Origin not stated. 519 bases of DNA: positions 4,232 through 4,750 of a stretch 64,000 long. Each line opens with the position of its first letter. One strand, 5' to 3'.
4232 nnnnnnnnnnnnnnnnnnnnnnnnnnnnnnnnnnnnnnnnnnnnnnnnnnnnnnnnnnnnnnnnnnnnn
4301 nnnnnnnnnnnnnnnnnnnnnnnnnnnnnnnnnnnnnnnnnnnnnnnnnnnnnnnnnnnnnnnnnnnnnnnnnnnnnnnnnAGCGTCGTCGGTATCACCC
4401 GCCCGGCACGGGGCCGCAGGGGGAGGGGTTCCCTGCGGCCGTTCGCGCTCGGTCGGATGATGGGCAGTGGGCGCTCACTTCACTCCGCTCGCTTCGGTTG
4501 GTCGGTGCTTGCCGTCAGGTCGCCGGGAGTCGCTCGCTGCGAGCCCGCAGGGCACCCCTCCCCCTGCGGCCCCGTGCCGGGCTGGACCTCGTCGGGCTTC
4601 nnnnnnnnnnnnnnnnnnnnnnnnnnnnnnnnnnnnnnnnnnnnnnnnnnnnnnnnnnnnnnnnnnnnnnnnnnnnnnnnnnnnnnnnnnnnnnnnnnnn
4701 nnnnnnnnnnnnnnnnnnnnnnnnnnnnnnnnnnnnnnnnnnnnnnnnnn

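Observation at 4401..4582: Exceptionally long hairpin (36-bp stem, ~110-nt loop) at the cassette left end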

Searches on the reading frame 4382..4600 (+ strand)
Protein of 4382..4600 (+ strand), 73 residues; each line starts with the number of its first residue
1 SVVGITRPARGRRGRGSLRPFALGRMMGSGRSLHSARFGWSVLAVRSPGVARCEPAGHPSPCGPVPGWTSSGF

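Call 77: find_homologous_proteins(query=A4, max_evalue=1)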
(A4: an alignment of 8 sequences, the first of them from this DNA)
Query A4 (8 sequences) (73 aa, profile of the alignment): 2 proteins with E <= 1 among 1552 candidates.
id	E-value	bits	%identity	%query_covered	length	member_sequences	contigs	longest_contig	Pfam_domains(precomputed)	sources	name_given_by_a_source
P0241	2.0e-12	65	57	67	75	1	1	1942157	-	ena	-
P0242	1.6e-10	58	54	63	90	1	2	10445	-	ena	-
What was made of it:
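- Tried and rejected: Only 2 hits, but one of them was the decisive locus L142 (call 77).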

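Call 78: find_encoding_contigs(protein=P0241, flank=10000, max_places=2)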
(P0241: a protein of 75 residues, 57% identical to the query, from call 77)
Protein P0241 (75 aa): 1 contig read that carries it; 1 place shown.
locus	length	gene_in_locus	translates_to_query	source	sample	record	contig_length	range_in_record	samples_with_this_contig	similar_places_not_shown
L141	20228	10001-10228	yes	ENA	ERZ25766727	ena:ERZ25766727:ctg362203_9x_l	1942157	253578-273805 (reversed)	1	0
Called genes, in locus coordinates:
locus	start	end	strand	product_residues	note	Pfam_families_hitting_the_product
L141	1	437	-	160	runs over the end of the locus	PF00111:Fer2, PF13085:Fer2_3 (weak), PF01799:Fer2_2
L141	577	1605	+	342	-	-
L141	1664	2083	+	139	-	PF00903:Glyoxalase, PF13468:Glyoxalase_3 (weak), PF13669:Glyoxalase_4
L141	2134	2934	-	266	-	-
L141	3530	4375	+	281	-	-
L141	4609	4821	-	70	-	-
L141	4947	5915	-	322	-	PF20030:bpMoxR, PF07726:AAA_3, PF07728:AAA_5, PF17868:AAA_lid_8 (weak)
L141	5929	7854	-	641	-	PF20030:bpMoxR, PF07726:AAA_3 (weak), PF07728:AAA_5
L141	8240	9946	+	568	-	-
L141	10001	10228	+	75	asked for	-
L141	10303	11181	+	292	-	PF00561:Abhydrolase_1, PF12697:Abhydrolase_6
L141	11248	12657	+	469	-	-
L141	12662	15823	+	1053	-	PF13715:CarbopepD_reg_2 (faint), PF09430:EMC7_beta-sandw (faint), PF22904:NOMO1-like_2nd (faint), PF13620:CarboxypepD_reg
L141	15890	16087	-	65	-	-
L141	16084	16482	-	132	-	PF05168:HEPN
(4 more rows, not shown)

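Call 79: find_encoding_contigs(protein=P0242, flank=10000, max_places=3)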
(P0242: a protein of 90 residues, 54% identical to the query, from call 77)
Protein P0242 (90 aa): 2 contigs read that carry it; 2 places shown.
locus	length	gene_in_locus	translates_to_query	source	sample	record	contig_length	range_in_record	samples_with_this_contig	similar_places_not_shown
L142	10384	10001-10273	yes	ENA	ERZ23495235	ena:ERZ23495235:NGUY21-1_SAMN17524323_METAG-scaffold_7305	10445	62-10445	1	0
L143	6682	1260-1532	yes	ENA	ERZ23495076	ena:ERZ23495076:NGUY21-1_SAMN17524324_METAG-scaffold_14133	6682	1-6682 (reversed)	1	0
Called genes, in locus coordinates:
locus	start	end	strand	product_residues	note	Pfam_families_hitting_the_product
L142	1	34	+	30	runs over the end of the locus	?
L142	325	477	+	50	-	-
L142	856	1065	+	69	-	-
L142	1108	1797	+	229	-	-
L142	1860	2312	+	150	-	-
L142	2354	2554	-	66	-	-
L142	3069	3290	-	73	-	-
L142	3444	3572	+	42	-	-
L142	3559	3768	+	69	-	-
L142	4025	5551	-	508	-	PF04055:Radical_SAM, PF13353:Fer4_12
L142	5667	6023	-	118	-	-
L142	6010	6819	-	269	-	-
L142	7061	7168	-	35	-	-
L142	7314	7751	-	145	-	-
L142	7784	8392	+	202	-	-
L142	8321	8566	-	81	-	-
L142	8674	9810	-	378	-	PF13356:Arm-DNA-bind_3, PF22022:Phage_int_M, PF00589:Phage_integrase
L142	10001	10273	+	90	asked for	-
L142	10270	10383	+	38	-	?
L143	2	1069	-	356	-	?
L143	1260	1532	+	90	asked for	-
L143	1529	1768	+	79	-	PF09360:zf-CDGSH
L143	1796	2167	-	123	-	-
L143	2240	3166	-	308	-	PF13455:MUG113 (faint), PF10544:T5orf172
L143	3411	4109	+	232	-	PF03852:Vsr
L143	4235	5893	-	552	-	PF19192:Response_reg_2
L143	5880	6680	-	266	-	?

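Call 91: search_protein_families(library=pfam, proteins=[L142:8674-9810:-, L142:4025-5551:-, L142:1108-1797:+, L142:6010-6819:-, L142:7784-8392:+, L142:7314-7751:-, L142:1860-2312:+, L143:2-1069:-], max_evalue=0.001)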
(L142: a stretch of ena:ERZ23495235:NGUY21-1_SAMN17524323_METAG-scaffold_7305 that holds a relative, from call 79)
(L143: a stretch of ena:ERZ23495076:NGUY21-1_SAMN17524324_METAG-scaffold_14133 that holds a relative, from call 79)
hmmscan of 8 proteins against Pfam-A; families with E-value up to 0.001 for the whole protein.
L142:8674-9810:- (378 aa): 3 families
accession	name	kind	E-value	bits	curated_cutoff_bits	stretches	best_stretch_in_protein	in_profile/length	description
PF22022.2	Phage_int_M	-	2.6e-22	79.3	27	1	92-184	1-94/96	Phage integrase central domain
PF00589.27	Phage_integrase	-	6.1e-16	59.1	27.1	1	202-352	5-162/172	Phage integrase family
PF13356.12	Arm-DNA-bind_3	-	9.6e-13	48.5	27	1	3-83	1-78/83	Arm DNA-binding domain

L142:4025-5551:- (508 aa): 2 families
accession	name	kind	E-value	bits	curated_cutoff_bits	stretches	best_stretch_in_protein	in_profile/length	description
PF04055.27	Radical_SAM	-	5.4e-19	69.4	29.5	1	128-277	2-142/166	Radical SAM superfamily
PF13353.11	Fer4_12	-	2.6e-10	41.1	22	1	123-254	5-128/137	4Fe-4S single cluster domain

L142:1108-1797:+ (229 aa): 0 families

L142:6010-6819:- (269 aa): 0 families

L142:7784-8392:+ (202 aa): 0 families

L142:7314-7751:- (145 aa): 1 family
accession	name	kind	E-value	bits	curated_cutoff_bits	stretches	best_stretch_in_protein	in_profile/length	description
PF00873.25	ACR_tran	-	6e-05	21.4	28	1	8-43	4-39/1021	AcrB/AcrD/AcrF family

L142:1860-2312:+ (150 aa): 0 families

L143:2-1069:- (356 aa): 3 families
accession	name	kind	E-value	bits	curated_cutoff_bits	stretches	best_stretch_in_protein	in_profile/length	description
PF22022.2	Phage_int_M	-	2.4e-22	79.4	27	1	92-184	1-94/96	Phage integrase central domain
PF00589.27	Phage_integrase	-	2.7e-16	60.3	27.1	1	202-356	5-165/172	Phage integrase family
PF13356.12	Arm-DNA-bind_3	-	8.6e-13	48.7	27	1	3-83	1-78/83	Arm DNA-binding domain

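Call 92: search_protein_families(library=phrogs, proteins=[L142:8674-9810:-, L142:4025-5551:-, L142:1108-1797:+, L142:6010-6819:-, L142:7784-8392:+, L142:7314-7751:-, L142:1860-2312:+, L142:5667-6023:-], max_evalue=0.001)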
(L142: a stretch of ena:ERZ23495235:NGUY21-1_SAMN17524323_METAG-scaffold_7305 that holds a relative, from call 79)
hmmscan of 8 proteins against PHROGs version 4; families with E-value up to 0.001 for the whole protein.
L142:8674-9810:- (378 aa): 5 families
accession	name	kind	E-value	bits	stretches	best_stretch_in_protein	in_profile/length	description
phrog_1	-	integration and excision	8.6e-55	188.1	1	1-376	91-451/611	integrase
phrog_216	-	integration and excision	3.7e-19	69.9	1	159-347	19-213/301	integrase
phrog_4710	-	unknown function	1.9e-13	51.4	1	103-264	38-198/211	-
phrog_3423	-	unknown function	2e-11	45.1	1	1-110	6-115/157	-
phrog_24775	-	unknown function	6.3e-08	33.7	1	319-376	30-86/101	-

L142:4025-5551:- (508 aa): 5 families
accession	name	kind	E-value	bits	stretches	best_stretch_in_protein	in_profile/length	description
phrog_1802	-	other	2.2e-34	120.2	1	127-474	48-389/556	radical SAM domain-containing protein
phrog_27668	-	unknown function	3.4e-10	40.7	1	127-250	10-122/335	-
phrog_2076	-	moron, auxiliary metabolic gene and host takeover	8.2e-08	33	1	126-336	34-215/247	QueE-like radical SAM domain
phrog_19488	-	other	2.6e-07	31.5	1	127-228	54-152/319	radical SAM domain-containing protein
phrog_14086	-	other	9e-05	23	1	124-247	88-207/353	radical SAM domain-containing protein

L142:1108-1797:+ (229 aa): 2 families
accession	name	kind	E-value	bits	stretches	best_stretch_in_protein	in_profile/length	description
phrog_3630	-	unknown function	3.3e-15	57.2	1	110-217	135-247/274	-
phrog_23864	-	unknown function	1.9e-05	25.9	1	111-181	16-84/143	-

L142:6010-6819:- (269 aa): 0 families

L142:7784-8392:+ (202 aa): 0 families

L142:7314-7751:- (145 aa): 1 family
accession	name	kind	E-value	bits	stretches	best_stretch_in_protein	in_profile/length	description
phrog_7301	-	unknown function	0.00015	20.5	1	7-42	5-40/1035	-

L142:1860-2312:+ (150 aa): 1 family
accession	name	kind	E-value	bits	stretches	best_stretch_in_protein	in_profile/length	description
phrog_6637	-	unknown function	2.4e-05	25.4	1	67-141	96-158/160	-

L142:5667-6023:- (118 aa): 0 families

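Call 100: find_related_loci(query=L142:8674-9810:-, collection=viral_contigs, flank=10000)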
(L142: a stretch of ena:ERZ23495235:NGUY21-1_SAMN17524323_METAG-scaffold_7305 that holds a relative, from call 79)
Query L142:8674-9810:- (378 aa) in viral_contigs; peptide patterns used: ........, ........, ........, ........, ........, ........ (x = any residue, [..] = any of these).
3 stretches matched a pattern, but none encodes a relative of the query by tblastn (E <= 1e-3).
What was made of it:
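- Tried and rejected: No relative of the L142 integrase is in viral contigs (call 100).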
